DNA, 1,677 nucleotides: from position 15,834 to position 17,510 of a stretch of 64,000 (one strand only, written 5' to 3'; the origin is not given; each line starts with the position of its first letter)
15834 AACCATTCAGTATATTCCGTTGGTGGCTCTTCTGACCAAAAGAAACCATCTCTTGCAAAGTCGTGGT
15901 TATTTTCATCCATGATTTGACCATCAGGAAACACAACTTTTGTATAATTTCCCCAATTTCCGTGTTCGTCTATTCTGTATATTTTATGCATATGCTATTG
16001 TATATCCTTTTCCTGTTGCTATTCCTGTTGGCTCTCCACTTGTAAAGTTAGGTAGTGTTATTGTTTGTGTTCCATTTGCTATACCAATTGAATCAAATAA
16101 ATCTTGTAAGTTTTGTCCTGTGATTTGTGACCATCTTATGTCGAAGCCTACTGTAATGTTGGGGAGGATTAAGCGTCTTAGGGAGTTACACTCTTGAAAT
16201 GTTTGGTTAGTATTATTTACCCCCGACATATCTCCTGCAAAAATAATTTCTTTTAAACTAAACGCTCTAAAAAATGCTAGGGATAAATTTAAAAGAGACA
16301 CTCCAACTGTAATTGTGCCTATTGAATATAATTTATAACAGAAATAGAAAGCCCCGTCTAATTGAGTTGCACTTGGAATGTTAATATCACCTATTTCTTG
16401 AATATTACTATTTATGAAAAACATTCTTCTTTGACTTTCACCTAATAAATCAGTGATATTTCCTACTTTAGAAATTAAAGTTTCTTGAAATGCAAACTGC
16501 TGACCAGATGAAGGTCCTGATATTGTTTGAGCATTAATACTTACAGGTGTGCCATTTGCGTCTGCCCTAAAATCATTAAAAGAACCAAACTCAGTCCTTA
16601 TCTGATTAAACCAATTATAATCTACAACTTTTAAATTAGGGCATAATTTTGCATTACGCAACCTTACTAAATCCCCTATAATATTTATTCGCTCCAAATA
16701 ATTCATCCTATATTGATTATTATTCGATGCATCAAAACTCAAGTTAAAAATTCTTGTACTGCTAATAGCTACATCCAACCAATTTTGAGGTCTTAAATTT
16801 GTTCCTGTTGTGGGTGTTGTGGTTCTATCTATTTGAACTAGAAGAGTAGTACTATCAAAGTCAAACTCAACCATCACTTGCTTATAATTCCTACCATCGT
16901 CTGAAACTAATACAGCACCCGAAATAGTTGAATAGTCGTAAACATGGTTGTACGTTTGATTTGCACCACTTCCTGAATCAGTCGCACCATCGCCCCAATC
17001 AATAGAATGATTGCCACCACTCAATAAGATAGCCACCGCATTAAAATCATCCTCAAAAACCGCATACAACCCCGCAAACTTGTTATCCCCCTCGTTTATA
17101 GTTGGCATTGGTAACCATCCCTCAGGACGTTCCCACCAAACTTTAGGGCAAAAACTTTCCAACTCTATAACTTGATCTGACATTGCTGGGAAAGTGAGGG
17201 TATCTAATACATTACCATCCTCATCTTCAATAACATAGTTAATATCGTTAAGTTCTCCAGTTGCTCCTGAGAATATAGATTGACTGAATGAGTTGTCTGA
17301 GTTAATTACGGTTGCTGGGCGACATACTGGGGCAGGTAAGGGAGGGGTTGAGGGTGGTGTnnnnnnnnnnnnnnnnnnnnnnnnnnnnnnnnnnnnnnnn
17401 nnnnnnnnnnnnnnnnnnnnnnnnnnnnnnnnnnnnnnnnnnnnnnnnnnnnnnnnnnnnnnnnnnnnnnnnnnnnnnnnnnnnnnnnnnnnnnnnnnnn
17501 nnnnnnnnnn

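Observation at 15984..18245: Tail-completion (gp15-like) domain fused to an LRR adhesin domain, possibly a neck-displayed receptor-binding module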

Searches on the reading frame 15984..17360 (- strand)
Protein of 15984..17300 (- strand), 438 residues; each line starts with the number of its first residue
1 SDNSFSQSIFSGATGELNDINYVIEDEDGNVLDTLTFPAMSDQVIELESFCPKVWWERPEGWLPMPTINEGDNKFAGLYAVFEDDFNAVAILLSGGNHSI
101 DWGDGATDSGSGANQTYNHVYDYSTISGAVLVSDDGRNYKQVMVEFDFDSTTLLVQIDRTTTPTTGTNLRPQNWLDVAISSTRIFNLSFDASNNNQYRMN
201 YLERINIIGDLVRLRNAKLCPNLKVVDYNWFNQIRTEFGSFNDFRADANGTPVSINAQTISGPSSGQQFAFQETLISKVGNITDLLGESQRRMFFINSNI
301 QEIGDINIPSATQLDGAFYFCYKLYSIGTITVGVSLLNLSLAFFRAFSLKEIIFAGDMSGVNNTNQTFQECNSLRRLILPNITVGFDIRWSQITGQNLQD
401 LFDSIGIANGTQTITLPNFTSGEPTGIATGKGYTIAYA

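Call 5: search_protein_families(library=pfam, proteins=[P0001], max_evalue=0.01)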
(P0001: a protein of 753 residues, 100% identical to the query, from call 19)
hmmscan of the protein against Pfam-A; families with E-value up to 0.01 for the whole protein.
P0001 (753 aa): 0 families

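Call 6: search_protein_families(library=phrogs, proteins=[P0001], max_evalue=0.01)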
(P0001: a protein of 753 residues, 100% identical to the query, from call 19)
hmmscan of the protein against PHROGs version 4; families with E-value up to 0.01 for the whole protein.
P0001 (753 aa): 0 families

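Call 7: search_solved_structures(query=P0001, max_evalue=10, show_alignments=2)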
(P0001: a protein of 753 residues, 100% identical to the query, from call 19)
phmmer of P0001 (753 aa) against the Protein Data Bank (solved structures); distinct sequences matched with E-value up to 10: 1.
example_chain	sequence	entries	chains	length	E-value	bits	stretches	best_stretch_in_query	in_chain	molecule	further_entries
8jsi_A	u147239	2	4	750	0.86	10.9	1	150-263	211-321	Argonaute family protein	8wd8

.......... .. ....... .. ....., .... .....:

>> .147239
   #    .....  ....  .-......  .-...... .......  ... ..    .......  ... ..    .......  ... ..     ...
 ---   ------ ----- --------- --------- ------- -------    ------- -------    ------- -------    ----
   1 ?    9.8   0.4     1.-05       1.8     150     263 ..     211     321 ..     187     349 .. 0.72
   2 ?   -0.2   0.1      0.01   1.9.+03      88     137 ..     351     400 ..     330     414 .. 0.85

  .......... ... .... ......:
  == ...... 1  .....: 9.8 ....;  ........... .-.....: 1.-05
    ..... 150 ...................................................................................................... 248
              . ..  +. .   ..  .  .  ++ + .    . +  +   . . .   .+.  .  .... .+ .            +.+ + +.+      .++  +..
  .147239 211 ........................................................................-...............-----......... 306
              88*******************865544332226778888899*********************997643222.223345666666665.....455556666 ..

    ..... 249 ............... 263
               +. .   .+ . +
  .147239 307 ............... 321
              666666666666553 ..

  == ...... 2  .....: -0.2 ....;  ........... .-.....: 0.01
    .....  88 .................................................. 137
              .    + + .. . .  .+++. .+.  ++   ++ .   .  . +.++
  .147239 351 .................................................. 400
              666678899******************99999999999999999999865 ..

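Call 8: search_dna_similar(query=P0001, collection=phages, mode=protein, max_evalue=0.001, max_rows=40)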
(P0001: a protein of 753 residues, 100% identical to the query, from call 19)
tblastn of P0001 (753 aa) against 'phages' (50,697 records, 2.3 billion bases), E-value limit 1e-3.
Records with a match: 6; places in all: 6; records where one place covers at least 80% of the query: 0.
Best place of each record, by identity: <60% 6.
By first word of the organism name: Flavobacterium 4; uncultured 1; Microcystis 1.
By host as written in the record: Flavobacterium sp. LMO8 4; - 1; Microcystis elabens 1.
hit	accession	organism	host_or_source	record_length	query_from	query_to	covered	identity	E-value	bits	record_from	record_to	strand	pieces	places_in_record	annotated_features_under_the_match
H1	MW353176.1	Flavobacterium phage vB_FspM_immuto_3-5A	Flavobacterium sp. LMO8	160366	4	289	38%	48.6%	9e-77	276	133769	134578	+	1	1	hypothetical protein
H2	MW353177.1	Flavobacterium phage vB_FspM_immuto_13-6C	Flavobacterium sp. LMO8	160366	4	289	38%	48.6%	9e-77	276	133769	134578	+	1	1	hypothetical protein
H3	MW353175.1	Flavobacterium phage vB_FspM_immuto_2-6A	Flavobacterium sp. LMO8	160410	4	289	38%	48.6%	9e-77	276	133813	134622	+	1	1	hypothetical protein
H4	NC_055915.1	Flavobacterium phage vB_FspM_immuto_2-6A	Flavobacterium sp. LMO8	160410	4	289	38%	48.6%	9e-77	276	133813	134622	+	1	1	hypothetical protein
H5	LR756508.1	uncultured phage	metagenomic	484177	25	292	36%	32.9%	9e-29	130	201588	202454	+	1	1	record has no annotation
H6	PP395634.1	Microcystis phage Mel-JY01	Microcystis elabens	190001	52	289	32%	30.5%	2e-29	132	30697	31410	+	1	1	hypothetical protein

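Call 9: get_annotated_region(hit=H1, flank=8000)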
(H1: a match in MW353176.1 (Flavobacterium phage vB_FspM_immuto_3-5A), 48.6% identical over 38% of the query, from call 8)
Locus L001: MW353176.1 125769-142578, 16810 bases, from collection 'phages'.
description: Flavobacterium phage vB_FspM_immuto_3-5A, complete genome.
organism: Flavobacterium phage vB_FspM_immuto_3-5A (NCBI taxid 2801478)
taxonomy: Viruses; Duplodnaviria; Heunggongvirae; Uroviricota; Caudoviricetes; Immutovirus
host: Flavobacterium sp. LMO8; source: Baltic Sea mesocosm; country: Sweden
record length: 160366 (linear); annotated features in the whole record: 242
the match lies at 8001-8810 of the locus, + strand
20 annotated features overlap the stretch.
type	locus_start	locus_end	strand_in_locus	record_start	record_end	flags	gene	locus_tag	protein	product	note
CDS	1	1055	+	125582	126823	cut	-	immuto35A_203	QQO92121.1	DNA polymerase phi-like protein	-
CDS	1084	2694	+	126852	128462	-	-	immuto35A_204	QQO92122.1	major capsid protein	Major capsid protein Gp23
CDS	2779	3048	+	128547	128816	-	-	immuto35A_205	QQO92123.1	tail fiber protein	-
CDS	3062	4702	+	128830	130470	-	-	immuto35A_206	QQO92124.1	hypothetical protein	-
CDS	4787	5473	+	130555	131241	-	-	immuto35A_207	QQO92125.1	phosphate starvation-inducible protein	Phosphate starvation-inducible protein, PhoH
CDS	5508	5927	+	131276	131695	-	-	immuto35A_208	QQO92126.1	hypothetical protein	-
CDS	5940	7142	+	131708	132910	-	-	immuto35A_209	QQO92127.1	putative head completion protein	-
CDS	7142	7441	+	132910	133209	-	-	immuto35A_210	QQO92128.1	hypothetical protein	-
CDS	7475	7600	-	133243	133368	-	-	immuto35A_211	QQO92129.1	hypothetical protein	-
CDS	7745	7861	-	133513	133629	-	-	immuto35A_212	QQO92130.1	hypothetical protein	-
CDS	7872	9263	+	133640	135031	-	-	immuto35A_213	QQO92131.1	hypothetical protein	-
CDS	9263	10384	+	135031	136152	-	-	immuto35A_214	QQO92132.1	hypothetical protein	-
CDS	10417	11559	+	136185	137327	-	-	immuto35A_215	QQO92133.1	structural protein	-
CDS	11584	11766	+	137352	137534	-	-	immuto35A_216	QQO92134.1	hypothetical protein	-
CDS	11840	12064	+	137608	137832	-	-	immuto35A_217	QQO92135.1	hypothetical protein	-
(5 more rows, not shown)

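Call 10: get_annotated_region(hit=H6, flank=6000)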
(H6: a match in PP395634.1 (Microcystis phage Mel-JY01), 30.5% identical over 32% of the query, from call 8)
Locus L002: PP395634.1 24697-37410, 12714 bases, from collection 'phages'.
description: Microcystis phage Mel-JY01, complete genome.
organism: Microcystis phage Mel-JY01 (NCBI taxid 3126653)
taxonomy: Viruses; Duplodnaviria; Heunggongvirae; Uroviricota; Caudoviricetes
host: Microcystis elabens; source: -; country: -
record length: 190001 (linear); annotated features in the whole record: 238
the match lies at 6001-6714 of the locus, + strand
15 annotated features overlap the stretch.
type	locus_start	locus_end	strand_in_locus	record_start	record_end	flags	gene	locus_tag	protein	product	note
CDS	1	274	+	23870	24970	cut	-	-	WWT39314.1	hypothetical protein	-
CDS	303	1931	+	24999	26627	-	-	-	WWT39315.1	capsid protein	T4-like bacteriophage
CDS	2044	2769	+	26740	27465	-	-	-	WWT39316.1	hypothetical protein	-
CDS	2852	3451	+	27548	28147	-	-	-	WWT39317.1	hypothetical protein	-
CDS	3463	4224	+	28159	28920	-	-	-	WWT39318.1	putative ATPase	phosphate starvation-inducible protein PhoH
CDS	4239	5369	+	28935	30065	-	-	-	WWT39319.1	hypothetical protein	-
CDS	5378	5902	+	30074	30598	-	-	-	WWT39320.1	hypothetical protein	-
CDS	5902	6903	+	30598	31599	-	-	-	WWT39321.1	hypothetical protein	-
CDS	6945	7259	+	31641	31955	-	-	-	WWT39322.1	hypothetical protein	-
CDS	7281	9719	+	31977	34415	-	-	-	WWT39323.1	tail sheath C-terminal domain containing protein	-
CDS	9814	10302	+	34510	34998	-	-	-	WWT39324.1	tail tube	Gp19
CDS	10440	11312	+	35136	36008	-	-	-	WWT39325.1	hypothetical protein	-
CDS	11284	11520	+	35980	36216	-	-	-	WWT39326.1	hypothetical protein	-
CDS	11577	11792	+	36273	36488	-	-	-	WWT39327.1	hypothetical protein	-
CDS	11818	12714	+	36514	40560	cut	-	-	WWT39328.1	hypothetical protein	-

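Call 13: search_protein_families(library=pfam, proteins=[window:15984-17300:-], max_evalue=10)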
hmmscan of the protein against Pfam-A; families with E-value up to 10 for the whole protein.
window:15984-17300:- (438 aa): 1 family
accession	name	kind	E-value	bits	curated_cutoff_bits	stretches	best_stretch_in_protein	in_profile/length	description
PF13306.12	LRR_5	-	0.068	13.5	27.7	1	304-381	14-88/127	BspA type Leucine rich repeat region (6 copies)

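Call 19: find_homologous_proteins(query=window:15984-17300:-, max_evalue=0.001)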
Query window:15984-17300:- (438 aa): 88 proteins with E <= 0.001 among 7274 candidates.
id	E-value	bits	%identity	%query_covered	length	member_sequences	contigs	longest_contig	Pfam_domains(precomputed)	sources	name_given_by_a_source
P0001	2.3e-292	987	100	100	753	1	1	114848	-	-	-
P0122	1.9e-116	407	52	97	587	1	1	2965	-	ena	-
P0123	5.5e-116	406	52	96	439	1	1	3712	-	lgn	-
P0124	5.2e-108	380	53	88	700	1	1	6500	-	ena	-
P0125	1.3e-99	352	47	95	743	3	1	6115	-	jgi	-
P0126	2.0e-98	348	49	88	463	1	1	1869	-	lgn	-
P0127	5.7e-97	343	46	100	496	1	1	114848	-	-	-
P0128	3.1e-96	341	47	87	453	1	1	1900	-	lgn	-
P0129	5.6e-85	304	44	91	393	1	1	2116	-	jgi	jgi:hypothetical protein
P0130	1.4e-83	299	40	100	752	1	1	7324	-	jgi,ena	jgi:hypothetical protein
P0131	1.3e-82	296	46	91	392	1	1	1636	-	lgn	-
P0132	5.0e-82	294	45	88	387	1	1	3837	-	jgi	jgi:hypothetical protein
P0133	4.5e-81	291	45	83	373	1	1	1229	-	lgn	-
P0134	1.8e-70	256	41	88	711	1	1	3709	-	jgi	jgi:hypothetical protein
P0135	2.6e-70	255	41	88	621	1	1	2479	-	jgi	jgi:hypothetical protein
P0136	6.2e-65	238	39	98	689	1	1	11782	-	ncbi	-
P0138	2.4e-63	232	38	95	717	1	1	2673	-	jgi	-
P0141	6.4e-60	221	37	98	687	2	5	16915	-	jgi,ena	-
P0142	2.6e-58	216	38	88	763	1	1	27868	-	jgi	jgi:hypothetical protein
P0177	2.3e-22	97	26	88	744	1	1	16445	-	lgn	-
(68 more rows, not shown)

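Call 21: search_protein_representatives(protein=P0001)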
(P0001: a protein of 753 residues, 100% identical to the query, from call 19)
Query: 753 residues. Proteins with E-value up to 0.001 (for the whole library): 2642; up to 1e-10: 1443; up to 1e-30: 334. The best 150 are listed.
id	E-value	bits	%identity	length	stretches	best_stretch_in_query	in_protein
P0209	8.6e-144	496.9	42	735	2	5-339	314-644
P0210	4.0e-122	425.3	65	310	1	4-299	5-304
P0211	7.5e-118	411.1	63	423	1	2-296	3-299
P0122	3.7e-117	408.9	52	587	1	297-753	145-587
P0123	7.2e-116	404.6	56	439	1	368-753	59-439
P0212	4.0e-98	345.9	55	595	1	4-332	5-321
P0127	2.7e-97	343.2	48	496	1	311-753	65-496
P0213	2.5e-96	340.0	54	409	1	4-303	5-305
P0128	4.8e-96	339.1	47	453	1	367-753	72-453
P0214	5.7e-95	335.5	55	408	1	3-296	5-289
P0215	9.2e-95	334.8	55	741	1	4-314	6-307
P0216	8.9e-91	321.6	54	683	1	3-310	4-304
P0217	8.7e-89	315.1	62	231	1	3-228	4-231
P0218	3.3e-88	313.2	55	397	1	5-291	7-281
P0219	5.0e-88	312.5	46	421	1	3-333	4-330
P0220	7.3e-87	308.7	48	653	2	3-291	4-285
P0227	1.2e-77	278.2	51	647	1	36-299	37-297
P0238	9.6e-73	262.0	44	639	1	4-307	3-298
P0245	8.2e-70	252.3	47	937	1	39-305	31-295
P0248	9.4e-69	248.8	48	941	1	45-286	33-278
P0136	2.6e-65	237.5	41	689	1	303-753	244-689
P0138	2.9e-63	230.7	40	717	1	343-753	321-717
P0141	2.9e-61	224.1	39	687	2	343-753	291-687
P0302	3.1e-53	197.5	39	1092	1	51-283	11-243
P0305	2.2e-52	194.7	39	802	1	50-280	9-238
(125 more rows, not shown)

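Call 32: search_solved_structures(query=A2, max_evalue=1, show_alignments=1)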
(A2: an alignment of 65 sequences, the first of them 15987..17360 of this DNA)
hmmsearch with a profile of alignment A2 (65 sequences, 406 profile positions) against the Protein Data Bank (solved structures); distinct sequences matched with E-value up to 1: 83 (the best 60 are shown).
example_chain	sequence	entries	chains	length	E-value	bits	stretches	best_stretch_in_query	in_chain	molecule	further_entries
4fs7_A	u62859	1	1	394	8.4e-13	51.5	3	182-346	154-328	Uncharacterized protein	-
4gt6_A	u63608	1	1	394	2.1e-12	50.2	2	252-375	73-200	Cell surface protein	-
4ufs_A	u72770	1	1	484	2.8e-06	30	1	149-322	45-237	LEUCINE-RICH REPEAT-CONTAINING G-PROTEIN COUPLED RECEPTOR 5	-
4ufr_A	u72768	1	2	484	2.8e-06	30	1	149-322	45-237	LEUCINE-RICH REPEAT-CONTAINING G-PROTEIN COUPLED RECEPTOR 5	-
4kng_A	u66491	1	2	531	2.9e-06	30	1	149-322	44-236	Leucine-rich repeat-containing G-protein coupled receptor 5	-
4bsr_A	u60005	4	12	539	3e-06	29.9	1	150-322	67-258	LEUCINE-RICH REPEAT-CONTAINING G-PROTEIN COUPLED RECEPTOR 5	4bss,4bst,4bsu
4kt1_A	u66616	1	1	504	3.5e-06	29.7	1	154-344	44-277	Leucine-rich repeat-containing G-protein coupled receptor 4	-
5a5c_A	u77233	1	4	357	3.9e-06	29.5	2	183-343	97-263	LRRTM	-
4qxe_A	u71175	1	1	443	8.5e-06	28.4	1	146-343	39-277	Leucine-rich repeat-containing G-protein coupled receptor 4, linker, Variable lymphocyte r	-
8wvu_A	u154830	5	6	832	3.1e-05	26.6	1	162-344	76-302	Leucine-rich repeat-containing G-protein coupled receptor 4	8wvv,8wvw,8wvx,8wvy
9kb6_A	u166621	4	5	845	3.4e-05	26.5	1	154-344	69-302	Leucine-rich repeat-containing G-protein coupled receptor 4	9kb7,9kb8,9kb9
9s37_D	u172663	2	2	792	3.8e-05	26.3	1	179-345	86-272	Leucine-rich repeat-containing G-protein coupled receptor 4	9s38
8y69_A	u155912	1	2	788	3.8e-05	26.3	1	179-344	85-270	Leucine-rich repeat-containing G-protein coupled receptor 4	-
8xfs_A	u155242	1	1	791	3.9e-05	26.3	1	179-345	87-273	Leucine-rich repeat-containing G-protein coupled receptor 4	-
8xfp_A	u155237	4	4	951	6e-05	25.6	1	160-343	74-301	Leucine-rich repeat-containing G-protein coupled receptor 4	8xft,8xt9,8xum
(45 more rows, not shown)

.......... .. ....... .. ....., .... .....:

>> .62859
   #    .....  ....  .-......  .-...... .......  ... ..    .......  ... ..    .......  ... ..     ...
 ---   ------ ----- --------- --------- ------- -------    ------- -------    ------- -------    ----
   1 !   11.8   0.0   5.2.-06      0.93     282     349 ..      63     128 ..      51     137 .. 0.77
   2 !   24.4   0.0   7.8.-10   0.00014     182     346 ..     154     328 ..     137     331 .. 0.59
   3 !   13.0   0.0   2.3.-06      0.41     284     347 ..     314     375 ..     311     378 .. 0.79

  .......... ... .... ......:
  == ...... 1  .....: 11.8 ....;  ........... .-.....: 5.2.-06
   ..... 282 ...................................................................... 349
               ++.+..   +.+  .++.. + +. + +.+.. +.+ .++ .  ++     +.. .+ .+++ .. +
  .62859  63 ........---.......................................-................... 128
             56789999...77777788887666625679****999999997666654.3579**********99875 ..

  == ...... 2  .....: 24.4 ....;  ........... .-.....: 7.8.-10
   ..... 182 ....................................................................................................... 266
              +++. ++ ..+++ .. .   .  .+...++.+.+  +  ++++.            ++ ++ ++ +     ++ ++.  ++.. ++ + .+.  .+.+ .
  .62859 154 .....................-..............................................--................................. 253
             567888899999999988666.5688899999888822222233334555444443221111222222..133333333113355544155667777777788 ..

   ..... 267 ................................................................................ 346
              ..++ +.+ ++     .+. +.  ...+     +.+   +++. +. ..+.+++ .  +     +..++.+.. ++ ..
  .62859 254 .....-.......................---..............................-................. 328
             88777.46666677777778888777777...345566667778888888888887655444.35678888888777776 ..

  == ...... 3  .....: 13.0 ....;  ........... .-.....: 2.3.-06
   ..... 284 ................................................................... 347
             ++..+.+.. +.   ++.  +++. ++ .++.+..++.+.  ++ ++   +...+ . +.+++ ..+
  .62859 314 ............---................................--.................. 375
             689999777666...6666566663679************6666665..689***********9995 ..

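Call 34: search_protein_families(library=pfam, proteins=[P0215, P0212, P0216, P0220, P0227, P0238, P0245, P0248, P0302, P0305], max_evalue=0.001)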
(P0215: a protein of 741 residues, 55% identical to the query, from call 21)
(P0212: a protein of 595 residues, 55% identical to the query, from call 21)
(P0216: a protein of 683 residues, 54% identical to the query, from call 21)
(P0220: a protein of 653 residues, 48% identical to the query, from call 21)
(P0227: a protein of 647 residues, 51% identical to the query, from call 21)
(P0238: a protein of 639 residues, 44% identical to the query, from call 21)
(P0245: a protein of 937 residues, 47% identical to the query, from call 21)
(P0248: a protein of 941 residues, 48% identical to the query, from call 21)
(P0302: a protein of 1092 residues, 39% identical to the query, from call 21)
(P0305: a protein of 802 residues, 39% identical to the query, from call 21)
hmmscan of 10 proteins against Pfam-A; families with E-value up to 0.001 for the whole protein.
P0215 (741 aa): 1 family
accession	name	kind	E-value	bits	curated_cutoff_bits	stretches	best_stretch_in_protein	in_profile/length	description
PF07603.17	Lcl_C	-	1.1e-08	35.8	34.9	1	634-716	4-94/117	Lcl C-terminal domain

P0212 (595 aa): 0 families

P0216 (683 aa): 1 family
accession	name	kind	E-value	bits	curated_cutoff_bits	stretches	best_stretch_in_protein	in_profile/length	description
PF16724.11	T4-gp15_tss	-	2.5e-08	33.9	25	1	82-208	26-129/245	T4-like virus Myoviridae tail sheath stabiliser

P0220 (653 aa): 0 families

P0227 (647 aa): 0 families

P0238 (639 aa): 0 families

P0245 (937 aa): 0 families

P0248 (941 aa): 1 family
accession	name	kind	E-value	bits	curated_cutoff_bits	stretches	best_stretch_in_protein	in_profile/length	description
PF05658.19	YadA_head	-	4.1e-08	33.8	25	0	659-679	7-27/27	YadA head domain repeat (2 copies)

P0302 (1092 aa): 1 family
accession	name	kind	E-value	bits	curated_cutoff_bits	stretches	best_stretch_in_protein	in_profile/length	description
PF16724.11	T4-gp15_tss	-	7.5e-05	22.5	25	0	50-175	28-129/245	T4-like virus Myoviridae tail sheath stabiliser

P0305 (802 aa): 1 family
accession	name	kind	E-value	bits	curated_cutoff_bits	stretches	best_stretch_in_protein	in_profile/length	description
PF16724.11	T4-gp15_tss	-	8.8e-05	22.2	25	0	51-174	30-129/245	T4-like virus Myoviridae tail sheath stabiliser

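Call 44: predict_structure(alignment_id=A2)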
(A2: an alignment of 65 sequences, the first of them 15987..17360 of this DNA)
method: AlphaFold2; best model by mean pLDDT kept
length: 458 residues; sequences in the alignment: 65
mean_pLDDT: 84.3   pTM: 0.79
mean pLDDT of the five models: 84.3, 84.0, 83.9, 82.9, 82.3
residues with pLDDT >= 90: 277; 70-90: 77; 50-70: 85; < 50: 19
segments of 3 or more residues with pLDDT < 50: 1-12, 30-34
pLDDT, mean of each block of 10 residues (from residue 1): 39 51 55 51 61 67 55 81 96 96 92 93 96 91 95 96 95 90 68 94 85 71 91 81 92 73 93 82 62 91 70 79 94 91 95 95 96 98 97 98 98 98 98 97 97 97
secondary structure, 60 per line:
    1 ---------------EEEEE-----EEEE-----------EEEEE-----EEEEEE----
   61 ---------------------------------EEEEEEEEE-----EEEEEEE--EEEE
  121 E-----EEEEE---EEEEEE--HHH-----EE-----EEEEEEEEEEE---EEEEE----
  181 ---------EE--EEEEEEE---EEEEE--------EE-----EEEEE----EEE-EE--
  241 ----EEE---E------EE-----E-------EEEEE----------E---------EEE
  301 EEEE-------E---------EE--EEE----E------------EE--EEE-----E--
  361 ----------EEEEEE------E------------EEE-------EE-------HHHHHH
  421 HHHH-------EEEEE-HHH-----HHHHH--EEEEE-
elements in order: E16-20 E26-29 E41-45 E51-56 E94-102 E108-114 E117-121 E127-131 E135-140 E158-168 E172-176 E194-200 E204-208 E224-228 E233-235 E245-247 E273-277 E298-304 E326-328 E350-352 E371-376 E396-398 H415-424 E432-436 H446-450 E453-457

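Call 49: fold_search(model_id=the predicted structure, library=pdb)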
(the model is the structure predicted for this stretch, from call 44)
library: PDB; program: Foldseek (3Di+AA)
matches with E <= 10: 759; with E <= 0.001: 0
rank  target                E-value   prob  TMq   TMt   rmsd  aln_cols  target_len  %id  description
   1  4fs7                  2.4e-03  0.97  0.19  0.22  14.7       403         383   11  Crystal structure of a leucine-rich repeat protein (BACOVA_04585) from Bacteroides ovatus ATCC 8483 at 1.19 A resolution (released 2012-09-19)
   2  8ben_A                2.5e-02  0.25  0.14  0.15  15.7       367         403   10  LRR domain Structure of the LRRC8C protein (released 2022-12-14)
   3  8ben_B                4.4e-02  0.38  0.16  0.17  16.3       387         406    9  LRR domain Structure of the LRRC8C protein (released 2022-12-14)
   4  4h09_A                4.4e-02  0.35  0.14  0.16  15.5       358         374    8  Crystal structure of a leucine-rich repeat protein (EUBVEN_01088) from Eubacterium ventriosum ATCC 27560 at 2.50 A res (released 2012-10-10)
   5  4ufr_A                8.3e-02  0.60  0.20  0.20  11.9       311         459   14  Structure of the ectodomain of LGR5 in complex with R-spondin-2 (Fu1Fu2) (released 2015-07-08)
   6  4h09_B                8.7e-02  0.44  0.18  0.21  14.5       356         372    8  Crystal structure of a leucine-rich repeat protein (EUBVEN_01088) from Eubacterium ventriosum ATCC 27560 at 2.50 A res (released 2012-10-10)
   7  3rg1_A                1.2e-01  0.11  0.12  0.10  15.0       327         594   12  Crystal structure of the RP105/MD-1 complex (released 2011-08-31)
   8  3g04_C                1.4e-01  0.10  0.12  0.18  13.5       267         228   10  Crystal structure of the TSH receptor in complex with a thyroid-stimulating autoantibody (released 2009-08-04)
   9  7b1d_B                2.2e-01  0.18  0.17  0.12  14.7       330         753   10  Cryo-EM of Aedes Aegypti Toll5A (released 2022-07-13)
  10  8x0u_I                2.5e-01  0.10  0.06  0.15  22.2       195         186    9  Crystal structure of cupin-like fold protein StrC from Stachybotrys sp.g12 (released 2024-09-11)
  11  5o0o_D                2.7e-01  0.47  0.19  0.25  10.7       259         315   12  Deglycosylated Nogo Receptor with native disulfide structure 5 (released 2017-10-18)
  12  4j4l_A                3.0e-01  0.57  0.21  0.34   9.6       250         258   11  Modular evolution and design of the protein binding interface (released 2014-02-12)
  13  3d82_A                3.0e-01  0.21  0.07  0.25  13.1       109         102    9  Crystal structure of a cupin-2 domain containing protein (sfri_3543) from shewanella frigidimarina ncimb 400 at 2.05 A (released 2008-06-10)
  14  2i45_J                3.0e-01  0.18  0.06  0.24  12.4       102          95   13  Crystal structure of protein NMB1881 from Neisseria meningitidis (released 2006-09-19)
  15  5o0m_B                3.1e-01  0.60  0.22  0.31   9.4       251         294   14  Deglycosylated Nogo Receptor with native disulfide structure 3 (released 2017-10-18)
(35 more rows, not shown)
